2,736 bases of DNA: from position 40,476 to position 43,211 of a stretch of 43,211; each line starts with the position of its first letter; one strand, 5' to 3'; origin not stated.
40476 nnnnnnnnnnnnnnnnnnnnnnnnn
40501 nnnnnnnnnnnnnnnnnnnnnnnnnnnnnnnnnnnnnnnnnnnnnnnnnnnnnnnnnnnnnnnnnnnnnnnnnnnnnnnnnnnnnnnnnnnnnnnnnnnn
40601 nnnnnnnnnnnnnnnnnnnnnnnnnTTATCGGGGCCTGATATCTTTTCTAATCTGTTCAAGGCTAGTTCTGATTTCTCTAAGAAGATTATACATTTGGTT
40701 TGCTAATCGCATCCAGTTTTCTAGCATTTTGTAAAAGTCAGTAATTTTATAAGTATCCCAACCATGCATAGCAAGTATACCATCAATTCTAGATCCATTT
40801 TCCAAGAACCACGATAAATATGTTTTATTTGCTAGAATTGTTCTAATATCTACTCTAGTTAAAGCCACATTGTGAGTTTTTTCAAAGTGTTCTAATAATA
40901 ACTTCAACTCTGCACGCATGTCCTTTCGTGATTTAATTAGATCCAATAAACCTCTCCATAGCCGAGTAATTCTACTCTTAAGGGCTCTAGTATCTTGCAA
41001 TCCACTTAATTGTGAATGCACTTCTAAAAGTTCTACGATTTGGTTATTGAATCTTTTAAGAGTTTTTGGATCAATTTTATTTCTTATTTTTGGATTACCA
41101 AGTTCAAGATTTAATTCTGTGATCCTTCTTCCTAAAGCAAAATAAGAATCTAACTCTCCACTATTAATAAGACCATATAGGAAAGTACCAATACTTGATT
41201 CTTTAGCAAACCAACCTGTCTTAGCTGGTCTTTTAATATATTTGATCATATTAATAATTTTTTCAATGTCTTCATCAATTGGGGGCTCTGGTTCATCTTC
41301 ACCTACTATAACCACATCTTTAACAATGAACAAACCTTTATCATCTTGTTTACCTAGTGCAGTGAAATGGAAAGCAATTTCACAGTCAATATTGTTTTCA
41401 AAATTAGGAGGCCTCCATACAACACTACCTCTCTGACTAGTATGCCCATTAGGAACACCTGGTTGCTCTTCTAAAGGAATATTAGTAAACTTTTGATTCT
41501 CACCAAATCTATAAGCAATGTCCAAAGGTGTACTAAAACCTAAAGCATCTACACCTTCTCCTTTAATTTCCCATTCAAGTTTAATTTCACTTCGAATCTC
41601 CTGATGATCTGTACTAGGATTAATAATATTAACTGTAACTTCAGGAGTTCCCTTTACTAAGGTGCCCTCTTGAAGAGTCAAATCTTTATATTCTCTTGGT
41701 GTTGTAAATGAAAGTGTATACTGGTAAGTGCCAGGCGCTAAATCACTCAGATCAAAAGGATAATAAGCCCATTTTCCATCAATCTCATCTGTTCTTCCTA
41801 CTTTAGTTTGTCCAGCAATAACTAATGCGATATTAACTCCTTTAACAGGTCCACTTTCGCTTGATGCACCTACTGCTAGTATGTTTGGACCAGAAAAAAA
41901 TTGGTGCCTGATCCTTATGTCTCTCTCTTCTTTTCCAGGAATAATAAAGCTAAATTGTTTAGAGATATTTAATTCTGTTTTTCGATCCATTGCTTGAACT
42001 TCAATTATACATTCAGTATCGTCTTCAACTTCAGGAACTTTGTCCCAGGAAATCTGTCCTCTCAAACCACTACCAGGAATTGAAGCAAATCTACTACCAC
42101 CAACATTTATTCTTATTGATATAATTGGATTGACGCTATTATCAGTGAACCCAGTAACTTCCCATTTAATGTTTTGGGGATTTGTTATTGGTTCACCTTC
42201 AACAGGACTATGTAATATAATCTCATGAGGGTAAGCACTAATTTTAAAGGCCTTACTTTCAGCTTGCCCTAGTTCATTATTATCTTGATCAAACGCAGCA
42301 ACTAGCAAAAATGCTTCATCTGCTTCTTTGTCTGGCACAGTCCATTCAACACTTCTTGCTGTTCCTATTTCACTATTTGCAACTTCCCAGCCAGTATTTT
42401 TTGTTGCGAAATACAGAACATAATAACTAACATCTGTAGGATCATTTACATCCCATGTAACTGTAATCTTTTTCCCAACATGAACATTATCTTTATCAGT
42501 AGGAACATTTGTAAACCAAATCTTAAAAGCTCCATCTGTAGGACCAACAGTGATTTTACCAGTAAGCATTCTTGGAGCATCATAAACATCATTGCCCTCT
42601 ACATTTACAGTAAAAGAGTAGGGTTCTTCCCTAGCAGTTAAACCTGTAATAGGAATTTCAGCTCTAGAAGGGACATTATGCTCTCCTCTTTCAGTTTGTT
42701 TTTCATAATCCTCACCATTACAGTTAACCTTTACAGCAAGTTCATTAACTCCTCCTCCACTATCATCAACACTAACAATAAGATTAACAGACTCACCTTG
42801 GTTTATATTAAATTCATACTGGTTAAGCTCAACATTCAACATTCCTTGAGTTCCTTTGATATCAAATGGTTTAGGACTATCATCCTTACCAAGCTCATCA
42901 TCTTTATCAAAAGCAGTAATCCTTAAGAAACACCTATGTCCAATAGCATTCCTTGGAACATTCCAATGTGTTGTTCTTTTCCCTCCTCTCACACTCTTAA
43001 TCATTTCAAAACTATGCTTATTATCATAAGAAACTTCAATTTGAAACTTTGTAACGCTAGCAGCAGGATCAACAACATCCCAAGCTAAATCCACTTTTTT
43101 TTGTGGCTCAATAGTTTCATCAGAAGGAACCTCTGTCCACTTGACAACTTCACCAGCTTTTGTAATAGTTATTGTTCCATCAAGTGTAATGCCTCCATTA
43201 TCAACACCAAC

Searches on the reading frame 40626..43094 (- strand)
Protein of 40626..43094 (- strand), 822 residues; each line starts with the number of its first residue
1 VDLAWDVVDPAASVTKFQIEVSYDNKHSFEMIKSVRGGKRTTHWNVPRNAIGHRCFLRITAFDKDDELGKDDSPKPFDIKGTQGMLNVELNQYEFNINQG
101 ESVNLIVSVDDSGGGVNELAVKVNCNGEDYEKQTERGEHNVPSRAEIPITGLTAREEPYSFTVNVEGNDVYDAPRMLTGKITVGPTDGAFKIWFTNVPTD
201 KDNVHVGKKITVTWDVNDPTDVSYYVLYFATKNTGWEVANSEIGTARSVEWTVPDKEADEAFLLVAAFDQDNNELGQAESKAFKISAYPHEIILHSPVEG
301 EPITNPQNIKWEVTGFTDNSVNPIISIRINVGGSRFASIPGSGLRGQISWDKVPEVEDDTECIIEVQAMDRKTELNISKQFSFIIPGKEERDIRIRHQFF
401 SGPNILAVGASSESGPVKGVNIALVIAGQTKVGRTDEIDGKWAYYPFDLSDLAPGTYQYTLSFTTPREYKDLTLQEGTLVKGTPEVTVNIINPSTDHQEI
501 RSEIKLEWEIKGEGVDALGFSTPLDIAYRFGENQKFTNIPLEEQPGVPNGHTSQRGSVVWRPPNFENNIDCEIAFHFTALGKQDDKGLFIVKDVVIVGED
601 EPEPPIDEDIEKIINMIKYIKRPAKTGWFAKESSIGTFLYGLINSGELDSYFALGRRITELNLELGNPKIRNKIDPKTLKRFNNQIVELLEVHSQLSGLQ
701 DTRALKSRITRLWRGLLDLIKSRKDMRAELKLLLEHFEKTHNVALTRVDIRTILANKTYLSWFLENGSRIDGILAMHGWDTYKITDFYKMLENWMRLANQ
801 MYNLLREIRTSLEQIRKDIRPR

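Call 39: search_protein_families(library=pfam, proteins=[window:40626-43094:-], max_evalue=0.0001)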
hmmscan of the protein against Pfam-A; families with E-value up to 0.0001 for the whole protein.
window:40626-43094:- (822 aa): 1 family
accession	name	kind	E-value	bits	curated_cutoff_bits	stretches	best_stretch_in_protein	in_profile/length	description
PF10342.15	Kre9_KNH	-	2.1e-05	25.6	24.6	0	198-285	2-94/94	Kre9/KNH-like N-terminal Ig-like domain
